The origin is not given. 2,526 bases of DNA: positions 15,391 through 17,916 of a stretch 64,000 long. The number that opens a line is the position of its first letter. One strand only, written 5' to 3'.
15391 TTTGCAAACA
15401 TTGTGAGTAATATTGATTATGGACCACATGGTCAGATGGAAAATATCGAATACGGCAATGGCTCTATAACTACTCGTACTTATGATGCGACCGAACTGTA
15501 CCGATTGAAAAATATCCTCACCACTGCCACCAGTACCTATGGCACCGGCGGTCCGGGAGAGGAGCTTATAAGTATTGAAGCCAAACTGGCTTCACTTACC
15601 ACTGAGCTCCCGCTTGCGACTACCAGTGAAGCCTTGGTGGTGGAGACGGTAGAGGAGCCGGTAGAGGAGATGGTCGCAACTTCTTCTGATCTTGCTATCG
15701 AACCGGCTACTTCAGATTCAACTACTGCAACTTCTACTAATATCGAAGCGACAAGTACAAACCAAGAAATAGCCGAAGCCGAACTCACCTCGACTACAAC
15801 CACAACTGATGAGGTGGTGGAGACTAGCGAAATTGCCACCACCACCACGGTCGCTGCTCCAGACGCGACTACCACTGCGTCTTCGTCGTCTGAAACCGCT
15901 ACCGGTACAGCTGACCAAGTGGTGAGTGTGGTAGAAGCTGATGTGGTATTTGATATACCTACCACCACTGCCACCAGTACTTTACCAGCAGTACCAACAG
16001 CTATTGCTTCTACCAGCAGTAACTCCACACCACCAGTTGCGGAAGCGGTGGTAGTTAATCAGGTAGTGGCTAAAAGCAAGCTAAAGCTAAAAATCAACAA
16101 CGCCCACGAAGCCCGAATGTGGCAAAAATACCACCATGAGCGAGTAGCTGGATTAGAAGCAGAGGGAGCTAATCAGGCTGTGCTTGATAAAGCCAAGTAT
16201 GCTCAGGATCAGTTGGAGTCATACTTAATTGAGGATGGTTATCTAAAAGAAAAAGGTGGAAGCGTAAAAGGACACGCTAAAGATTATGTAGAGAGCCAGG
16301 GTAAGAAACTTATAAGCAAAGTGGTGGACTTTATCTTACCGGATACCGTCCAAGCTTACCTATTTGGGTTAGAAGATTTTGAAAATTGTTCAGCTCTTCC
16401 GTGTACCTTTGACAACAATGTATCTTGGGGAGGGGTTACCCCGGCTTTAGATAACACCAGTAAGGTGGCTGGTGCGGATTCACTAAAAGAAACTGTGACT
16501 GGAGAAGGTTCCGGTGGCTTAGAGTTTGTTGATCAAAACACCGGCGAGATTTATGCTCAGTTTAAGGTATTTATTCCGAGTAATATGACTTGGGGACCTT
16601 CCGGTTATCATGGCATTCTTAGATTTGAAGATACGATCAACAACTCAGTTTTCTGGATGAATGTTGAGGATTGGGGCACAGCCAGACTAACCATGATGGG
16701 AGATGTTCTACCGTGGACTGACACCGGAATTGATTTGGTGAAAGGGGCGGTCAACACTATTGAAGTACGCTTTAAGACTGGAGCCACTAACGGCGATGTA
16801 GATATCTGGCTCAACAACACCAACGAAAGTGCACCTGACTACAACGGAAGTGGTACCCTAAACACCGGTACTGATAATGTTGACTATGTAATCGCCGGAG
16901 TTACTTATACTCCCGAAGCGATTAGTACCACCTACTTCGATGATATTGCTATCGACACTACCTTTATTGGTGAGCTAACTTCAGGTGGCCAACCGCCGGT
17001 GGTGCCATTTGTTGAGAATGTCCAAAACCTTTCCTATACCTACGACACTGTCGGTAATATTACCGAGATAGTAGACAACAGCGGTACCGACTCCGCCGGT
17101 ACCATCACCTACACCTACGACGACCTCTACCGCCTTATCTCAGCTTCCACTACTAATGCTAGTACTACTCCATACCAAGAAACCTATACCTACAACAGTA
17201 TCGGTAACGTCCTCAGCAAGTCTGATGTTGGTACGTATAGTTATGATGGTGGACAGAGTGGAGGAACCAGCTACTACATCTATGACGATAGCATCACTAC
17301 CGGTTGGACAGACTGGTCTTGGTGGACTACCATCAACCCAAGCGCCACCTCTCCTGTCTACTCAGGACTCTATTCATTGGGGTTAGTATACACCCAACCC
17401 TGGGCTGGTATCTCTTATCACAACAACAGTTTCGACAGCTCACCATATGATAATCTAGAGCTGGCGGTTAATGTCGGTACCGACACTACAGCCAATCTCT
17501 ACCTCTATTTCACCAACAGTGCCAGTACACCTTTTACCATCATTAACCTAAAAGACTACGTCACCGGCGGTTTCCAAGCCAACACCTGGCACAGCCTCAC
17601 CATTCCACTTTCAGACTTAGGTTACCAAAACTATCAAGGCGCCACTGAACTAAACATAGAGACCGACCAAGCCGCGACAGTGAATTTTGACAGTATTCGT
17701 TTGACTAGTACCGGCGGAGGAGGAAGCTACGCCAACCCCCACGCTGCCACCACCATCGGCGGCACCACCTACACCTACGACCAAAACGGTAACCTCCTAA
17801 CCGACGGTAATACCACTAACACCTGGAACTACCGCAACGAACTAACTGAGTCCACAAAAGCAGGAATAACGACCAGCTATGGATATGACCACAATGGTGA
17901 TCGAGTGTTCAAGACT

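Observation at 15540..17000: About 500-aa insertion inside the RHS shell: disordered S/T/E-rich linker plus LamG/CBM-like beta-sandwich region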

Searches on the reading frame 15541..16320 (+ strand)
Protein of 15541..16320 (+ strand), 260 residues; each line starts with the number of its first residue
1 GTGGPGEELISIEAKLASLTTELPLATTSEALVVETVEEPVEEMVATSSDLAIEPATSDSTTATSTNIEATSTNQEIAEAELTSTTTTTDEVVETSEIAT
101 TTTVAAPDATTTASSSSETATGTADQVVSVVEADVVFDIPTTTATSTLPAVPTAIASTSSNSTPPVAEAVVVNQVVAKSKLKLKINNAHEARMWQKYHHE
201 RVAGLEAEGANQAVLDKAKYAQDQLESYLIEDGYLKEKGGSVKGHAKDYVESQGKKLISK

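Call 6: search_protein_families(library=pfam, proteins=[window:15541-16320:+], max_evalue=10)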
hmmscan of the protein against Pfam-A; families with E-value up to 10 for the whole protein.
window:15541-16320:+ (260 aa): 0 families

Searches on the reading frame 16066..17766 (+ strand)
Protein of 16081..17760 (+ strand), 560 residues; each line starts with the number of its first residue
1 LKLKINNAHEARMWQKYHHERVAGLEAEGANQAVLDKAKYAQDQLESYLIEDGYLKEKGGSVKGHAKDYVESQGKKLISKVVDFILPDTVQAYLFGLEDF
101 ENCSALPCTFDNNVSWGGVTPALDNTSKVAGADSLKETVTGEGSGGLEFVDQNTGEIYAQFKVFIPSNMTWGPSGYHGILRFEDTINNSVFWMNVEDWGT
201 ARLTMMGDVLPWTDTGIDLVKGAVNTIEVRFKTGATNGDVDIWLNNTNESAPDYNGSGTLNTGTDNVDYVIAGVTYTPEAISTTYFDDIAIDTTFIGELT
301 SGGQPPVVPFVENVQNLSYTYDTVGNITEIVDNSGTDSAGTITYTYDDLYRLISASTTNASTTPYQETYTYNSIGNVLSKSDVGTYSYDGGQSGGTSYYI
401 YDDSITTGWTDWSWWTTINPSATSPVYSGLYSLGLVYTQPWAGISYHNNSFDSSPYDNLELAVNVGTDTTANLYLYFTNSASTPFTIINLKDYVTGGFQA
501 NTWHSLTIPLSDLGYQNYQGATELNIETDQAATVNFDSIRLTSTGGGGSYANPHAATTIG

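Call 8: find_homologous_proteins(query=window:16081-17760:+, max_evalue=0.001)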
Query window:16081-17760:+ (560 aa): 8 proteins with E <= 0.001 among 8000 candidates.
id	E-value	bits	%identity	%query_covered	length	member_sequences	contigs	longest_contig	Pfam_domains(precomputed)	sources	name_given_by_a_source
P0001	2.5e-125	437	61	59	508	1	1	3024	PF05593.20,PF25023.2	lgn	-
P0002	6.0e-50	189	42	42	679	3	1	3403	PF05593.20,PF25788.3,PF25023.2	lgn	-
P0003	1.4e-17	82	63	15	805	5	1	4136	-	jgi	jgi:RHS repeat-associated protein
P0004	1.6e-17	81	64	13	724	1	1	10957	PF25023.2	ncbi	ncbi:MAG: hypothetical protein RJA61_737, partial [Candidatus Parcubacteria bacterium]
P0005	9.0e-16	76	64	15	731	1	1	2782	PF00817.26,PF05593.20,PF25023.2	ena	-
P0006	2.3e-9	55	56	13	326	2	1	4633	PF05593.20,PF25023.2,PF03527.21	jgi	jgi:RHS repeat-associated protein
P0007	6.2e-7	47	55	13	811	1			PF05593.20,PF25023.2,PF03527.21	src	-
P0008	2.1e-5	42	48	14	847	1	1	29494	PF05593.20,PF25023.2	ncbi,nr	ncbi:MAG: RHS repeat protein, partial [Betaproteobacteria bacterium]|nr:RHS repeat protein [Betaprot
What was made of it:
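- Tried and rejected: It returned 8 hits and missed the 60%-identical full-length relatives (call 8).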

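Call 25: predict_structure(alignment_id=A1)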
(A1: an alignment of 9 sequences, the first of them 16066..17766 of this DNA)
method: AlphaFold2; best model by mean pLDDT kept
length: 567 residues; sequences in the alignment: 9
mean_pLDDT: 53.8   pTM: 0.31
mean pLDDT of the five models: 53.8, 52.8, 50.8, 47.0, 43.1
residues with pLDDT >= 90: 19; 70-90: 141; 50-70: 162; < 50: 245
segments of 3 or more residues with pLDDT < 50: 64-151, 190-193, 239-242, 252-256, 261-320, 340-343, 365-368, 375-384, 389-428, 551-567
pLDDT, mean of each block of 10 residues (from residue 1): 64 73 81 80 78 73 41 32 28 24 26 25 24 24 33 52 62 57 60 60 77 62 72 63 61 49 41 41 25 22 26 33 53 56 59 62 53 47 46 30 23 30 40 59 59 67 86 84 80 92 87 91 76 74 73 41 22
secondary structure, 60 per line:
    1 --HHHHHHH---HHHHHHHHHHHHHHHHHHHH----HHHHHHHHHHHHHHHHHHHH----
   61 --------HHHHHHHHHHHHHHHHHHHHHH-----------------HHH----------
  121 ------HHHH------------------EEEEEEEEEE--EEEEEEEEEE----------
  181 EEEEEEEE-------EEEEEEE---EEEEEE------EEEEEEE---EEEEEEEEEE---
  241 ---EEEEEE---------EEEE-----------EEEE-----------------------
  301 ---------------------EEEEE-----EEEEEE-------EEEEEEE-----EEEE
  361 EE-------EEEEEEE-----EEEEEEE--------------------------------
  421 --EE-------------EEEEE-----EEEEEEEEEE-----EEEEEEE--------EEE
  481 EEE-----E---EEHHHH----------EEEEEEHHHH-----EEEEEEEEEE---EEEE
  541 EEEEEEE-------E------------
elements in order: H3-9 H13-32 H37-56 H69-90 H127-130 E149-158 E161-170 E181-188 E196-202 E206-211 E218-224 E228-237 E244-249 E259-262 E274-277 E322-326 E332-337 E345-351 E357-362 E370-376 E382-388 E438-442 E448-457 E463-469 E478-483 H495-498 E509-514 H515-518 E524-533 E537-547
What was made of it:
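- On CBM8-like beta-sandwich carbohydrate-binding module (second insert, aa 2073-2234): The model is low-confidence overall (mean pLDDT 53.8) and reaches 80-92 only in the C-terminal half of this domain (call 25).
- The model of the second insert comes from a low-confidence run (mean pLDDT 53.8; 80-92 only in its C-terminal half, call 25).
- Tried and rejected: It was usable only for the C-terminal half of the second insert (call 25).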

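Call 38: fold_search(model_id=the predicted structure, library=pdb)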
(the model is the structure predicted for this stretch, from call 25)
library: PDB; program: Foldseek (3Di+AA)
matches with E <= 10: 1116; with E <= 0.001: 53
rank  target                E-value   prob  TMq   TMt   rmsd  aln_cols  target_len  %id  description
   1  7t7y                  7.1e-07  1.00  0.21  0.66   6.9       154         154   17  The crystal structure of family 8 carbohydrate-binding module from Dictyostelium discoideum complexed with iodine atoms (released 2022-04-20)
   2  8hhv_A                7.1e-07  1.00  0.17  0.19  19.6       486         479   12  endo-alpha-D-arabinanase EndoMA1 from Microbacterium arabinogalactanolyticum (released 2023-08-16)
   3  3c7e                  8.4e-07  1.00  0.20  0.23  18.8       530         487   10  Crystal structure of a glycoside hydrolase family 43 arabinoxylan arabinofuranohydrolase from Bacillus subtilis. (released 2008-11-18)
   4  8ic1_A                2.3e-06  1.00  0.16  0.19  19.4       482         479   13  endo-alpha-D-arabinanase EndoMA1 D51N mutant from Microbacterium arabinogalactanolyticum in complex with arabinooligos (released 2023-08-16)
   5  3c7g_A                1.6e-05  1.00  0.20  0.22  17.1       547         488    9  Crystal structure of a glycoside hydrolase family 43 arabinoxylan arabinofuranohydrolase from Bacillus subtilis in com (released 2008-11-18)
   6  2c26                  3.6e-05  1.00  0.18  0.36  20.1       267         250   12  Structural basis for the promiscuous specificity of the carbohydrate- binding modules from the beta-sandwich super famil (released 2005-10-18)
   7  7vrp_C                7.7e-05  0.87  0.13  0.17  25.8       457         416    8  Structure of infectious bursal disease virus Gx strain (released 2022-03-30)
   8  5jox_B                7.7e-05  0.60  0.11  0.12  22.1       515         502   10  Bacteroides ovatus Xyloglucan PUL GH43A in complex with AraDNJ (released 2016-08-10)
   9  5jox_A                7.7e-05  0.57  0.11  0.12  22.5       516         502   10  Bacteroides ovatus Xyloglucan PUL GH43A in complex with AraDNJ (released 2016-08-10)
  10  5z06_A                8.1e-05  1.00  0.17  0.15   7.0       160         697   18  Crystal structure of beta-1,2-glucanase from Parabacteroides distasonis (released 2018-05-30)
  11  9no3_A                8.1e-05  0.94  0.16  0.19  19.7       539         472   10  The bifunctional arabinofuranosidase/xylosidase from metagenome of Pseudacanthotermes militaris. (released 2025-10-08)
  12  2c24_B                8.5e-05  1.00  0.20  0.57   6.1       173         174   21  FAMILY 30 CARBOHYDRATE-BINDING MODULE OF CELLULOSOMAL CELLULASE CEL9D- CEL44B OF CLOSTRIDIUM THERMOCELLUM (released 2005-11-22)
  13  7k44                  1.1e-04  0.99  0.18  0.27  18.2       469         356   12  SGBP-B from a complex xyloglucan utilization locus in Bacteroides uniformis (released 2021-09-29)
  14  8hcj_C                1.1e-04  0.98  0.18  0.22  19.4       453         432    9  Structure of GH43 family enzyme, Xylan 1, 4 Beta- xylosidase from pseudopedobacter saltans (released 2023-11-15)
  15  1yrz_A                1.1e-04  0.77  0.14  0.15  23.6       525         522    8  Crystal structure of xylan beta-1,4-xylosidase from Bacillus Halodurans C-125 (released 2005-02-22)
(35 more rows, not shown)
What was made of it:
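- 17257..17742 (+): Insert 2: CBM8/CBM30/CBM11-like beta-sandwich (aa 2073-2234) with an aromatic triad (W2092, W2094, W2121). Foldseek ranks 7T7Y first (TM 0.66), then CBM30 and CBM11 (1V0A) (call 38).
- On CBM8-like beta-sandwich carbohydrate-binding module (second insert, aa 2073-2234): Foldseek ranks 7T7Y first (TM 0.66 on the target), followed by CBM30 and CBM11 (call 38).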
